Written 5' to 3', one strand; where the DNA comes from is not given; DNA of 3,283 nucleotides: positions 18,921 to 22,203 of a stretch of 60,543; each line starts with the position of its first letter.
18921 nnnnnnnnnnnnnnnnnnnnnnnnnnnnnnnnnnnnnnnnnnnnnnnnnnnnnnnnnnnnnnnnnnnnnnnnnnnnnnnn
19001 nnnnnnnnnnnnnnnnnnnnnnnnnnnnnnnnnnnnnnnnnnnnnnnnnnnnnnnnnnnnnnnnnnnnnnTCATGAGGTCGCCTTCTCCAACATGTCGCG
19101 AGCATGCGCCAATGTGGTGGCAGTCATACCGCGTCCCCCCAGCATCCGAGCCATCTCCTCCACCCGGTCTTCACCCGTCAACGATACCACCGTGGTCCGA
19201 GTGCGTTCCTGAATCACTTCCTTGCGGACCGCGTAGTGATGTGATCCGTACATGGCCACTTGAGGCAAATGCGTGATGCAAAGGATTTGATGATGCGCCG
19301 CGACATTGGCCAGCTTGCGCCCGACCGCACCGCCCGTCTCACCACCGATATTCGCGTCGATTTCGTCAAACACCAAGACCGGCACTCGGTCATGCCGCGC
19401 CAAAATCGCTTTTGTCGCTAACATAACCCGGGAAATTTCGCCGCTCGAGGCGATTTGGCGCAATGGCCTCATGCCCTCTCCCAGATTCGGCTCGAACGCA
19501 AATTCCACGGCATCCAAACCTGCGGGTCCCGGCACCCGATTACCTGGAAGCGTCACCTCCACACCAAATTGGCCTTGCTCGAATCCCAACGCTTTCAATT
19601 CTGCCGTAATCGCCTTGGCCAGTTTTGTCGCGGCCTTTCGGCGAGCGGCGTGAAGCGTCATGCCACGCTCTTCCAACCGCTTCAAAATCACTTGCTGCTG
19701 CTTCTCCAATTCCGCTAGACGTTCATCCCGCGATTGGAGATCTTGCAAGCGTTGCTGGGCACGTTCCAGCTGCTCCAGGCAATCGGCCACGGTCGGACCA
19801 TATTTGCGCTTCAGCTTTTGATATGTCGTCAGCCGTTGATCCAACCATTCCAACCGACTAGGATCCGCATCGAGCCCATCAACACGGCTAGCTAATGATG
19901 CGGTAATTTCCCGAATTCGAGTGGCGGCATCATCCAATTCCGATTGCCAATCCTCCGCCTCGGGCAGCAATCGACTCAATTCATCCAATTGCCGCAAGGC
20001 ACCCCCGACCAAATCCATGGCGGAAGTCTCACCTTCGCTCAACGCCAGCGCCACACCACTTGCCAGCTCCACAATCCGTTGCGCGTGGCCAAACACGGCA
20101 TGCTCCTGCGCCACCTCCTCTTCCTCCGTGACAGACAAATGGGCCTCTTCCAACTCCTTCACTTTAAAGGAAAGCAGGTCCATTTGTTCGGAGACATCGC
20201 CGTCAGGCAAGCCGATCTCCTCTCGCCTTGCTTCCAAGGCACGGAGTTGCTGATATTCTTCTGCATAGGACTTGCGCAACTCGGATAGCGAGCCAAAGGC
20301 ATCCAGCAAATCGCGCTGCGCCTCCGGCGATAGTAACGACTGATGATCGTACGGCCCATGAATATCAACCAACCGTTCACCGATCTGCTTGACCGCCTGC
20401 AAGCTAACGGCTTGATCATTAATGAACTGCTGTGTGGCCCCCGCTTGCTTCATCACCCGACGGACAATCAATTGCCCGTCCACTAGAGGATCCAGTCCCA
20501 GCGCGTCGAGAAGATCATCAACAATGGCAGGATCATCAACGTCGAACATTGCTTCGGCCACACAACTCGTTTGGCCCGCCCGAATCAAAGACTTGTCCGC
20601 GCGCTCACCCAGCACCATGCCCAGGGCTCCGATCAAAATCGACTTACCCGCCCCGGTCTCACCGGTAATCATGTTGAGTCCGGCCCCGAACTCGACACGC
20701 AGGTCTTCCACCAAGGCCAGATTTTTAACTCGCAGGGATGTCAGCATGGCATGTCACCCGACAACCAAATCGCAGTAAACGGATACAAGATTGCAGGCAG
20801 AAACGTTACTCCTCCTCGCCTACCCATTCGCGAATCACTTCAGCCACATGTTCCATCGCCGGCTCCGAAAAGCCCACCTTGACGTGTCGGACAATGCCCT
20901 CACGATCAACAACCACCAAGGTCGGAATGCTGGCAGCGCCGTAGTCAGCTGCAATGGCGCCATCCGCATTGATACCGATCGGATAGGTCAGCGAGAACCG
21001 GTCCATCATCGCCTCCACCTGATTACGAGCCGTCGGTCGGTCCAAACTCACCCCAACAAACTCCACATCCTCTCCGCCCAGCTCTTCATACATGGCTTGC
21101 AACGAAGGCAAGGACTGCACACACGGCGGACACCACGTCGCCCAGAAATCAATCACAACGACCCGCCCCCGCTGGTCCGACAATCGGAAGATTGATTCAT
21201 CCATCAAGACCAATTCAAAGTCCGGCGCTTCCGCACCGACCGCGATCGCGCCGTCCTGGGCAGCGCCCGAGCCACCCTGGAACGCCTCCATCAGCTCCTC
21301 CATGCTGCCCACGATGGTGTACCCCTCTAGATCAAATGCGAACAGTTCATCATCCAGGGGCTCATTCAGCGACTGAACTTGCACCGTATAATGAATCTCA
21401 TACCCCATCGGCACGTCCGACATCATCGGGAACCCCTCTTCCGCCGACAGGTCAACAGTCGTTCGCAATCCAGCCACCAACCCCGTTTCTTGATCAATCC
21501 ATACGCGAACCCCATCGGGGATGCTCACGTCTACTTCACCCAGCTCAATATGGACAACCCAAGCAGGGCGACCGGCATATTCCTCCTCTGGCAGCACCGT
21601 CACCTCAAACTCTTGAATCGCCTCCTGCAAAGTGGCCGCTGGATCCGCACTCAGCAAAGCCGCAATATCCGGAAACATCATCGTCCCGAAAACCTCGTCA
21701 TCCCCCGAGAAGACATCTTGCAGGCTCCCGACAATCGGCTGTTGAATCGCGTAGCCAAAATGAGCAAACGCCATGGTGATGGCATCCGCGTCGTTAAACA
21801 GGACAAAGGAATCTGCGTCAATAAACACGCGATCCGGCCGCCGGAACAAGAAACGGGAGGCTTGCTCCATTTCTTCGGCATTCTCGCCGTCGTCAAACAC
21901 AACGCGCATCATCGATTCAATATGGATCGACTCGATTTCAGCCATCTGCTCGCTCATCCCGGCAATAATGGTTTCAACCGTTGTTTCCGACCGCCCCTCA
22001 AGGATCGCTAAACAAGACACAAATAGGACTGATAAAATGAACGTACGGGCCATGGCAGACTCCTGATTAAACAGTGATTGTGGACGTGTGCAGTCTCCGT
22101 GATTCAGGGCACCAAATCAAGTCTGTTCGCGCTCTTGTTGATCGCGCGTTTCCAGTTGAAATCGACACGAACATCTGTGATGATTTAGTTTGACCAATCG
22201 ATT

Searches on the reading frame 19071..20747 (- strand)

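Call 27: search_protein_families(library=pfam, proteins=[window:19071-20747:-])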
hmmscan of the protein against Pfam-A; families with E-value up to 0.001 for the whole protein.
window:19071-20747:- (558 aa): 3 families
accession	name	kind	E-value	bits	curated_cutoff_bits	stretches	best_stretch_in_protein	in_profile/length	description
PF02463.25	SMC_N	-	7e-16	58.8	40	1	3-509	3-213/220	RecF/RecN/SMC N terminal domain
PF13476.12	AAA_23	-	7.6e-10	40.2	27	1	4-349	1-198/201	AAA domain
PF13401.12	AAA_22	-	7.3e-05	23.5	27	0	20-105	3-82/130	AAA domain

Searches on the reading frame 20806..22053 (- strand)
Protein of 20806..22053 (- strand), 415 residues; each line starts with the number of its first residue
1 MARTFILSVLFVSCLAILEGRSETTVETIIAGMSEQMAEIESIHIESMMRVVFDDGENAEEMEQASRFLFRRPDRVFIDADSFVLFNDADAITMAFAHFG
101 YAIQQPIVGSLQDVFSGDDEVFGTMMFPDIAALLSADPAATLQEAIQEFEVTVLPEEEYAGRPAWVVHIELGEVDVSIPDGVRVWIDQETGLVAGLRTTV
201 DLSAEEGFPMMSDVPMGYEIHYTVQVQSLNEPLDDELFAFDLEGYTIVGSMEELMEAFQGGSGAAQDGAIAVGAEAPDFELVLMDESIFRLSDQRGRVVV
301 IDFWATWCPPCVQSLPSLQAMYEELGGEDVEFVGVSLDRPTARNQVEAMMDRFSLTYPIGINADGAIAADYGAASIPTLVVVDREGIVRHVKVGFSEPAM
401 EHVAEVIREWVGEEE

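Call 27: search_protein_families(library=pfam, proteins=[window:20806-22053:-])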
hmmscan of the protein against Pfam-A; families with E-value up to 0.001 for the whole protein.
window:20806-22053:- (415 aa): 6 families
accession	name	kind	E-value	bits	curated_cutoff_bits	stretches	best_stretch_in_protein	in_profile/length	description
PF00578.27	AhpC-TSA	-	8.3e-27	94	26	1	272-390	1-123/124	AhpC/TSA family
PF08534.16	Redoxin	-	1.4e-25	90.2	26.6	1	272-398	2-138/148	Redoxin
PF13905.12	Thioredoxin_8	-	2.5e-14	53.8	27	1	296-387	1-93/94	Thioredoxin-like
PF00085.26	Thioredoxin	-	6.2e-08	33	23.5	1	296-340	18-61/103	Thioredoxin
PF13098.12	Thioredoxin_2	-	1.4e-05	25.8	27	1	294-396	3-95/104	Thioredoxin-like domain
PF14595.12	Thioredoxin_9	-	0.00052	20.4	25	0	282-330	27-75/129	Thioredoxin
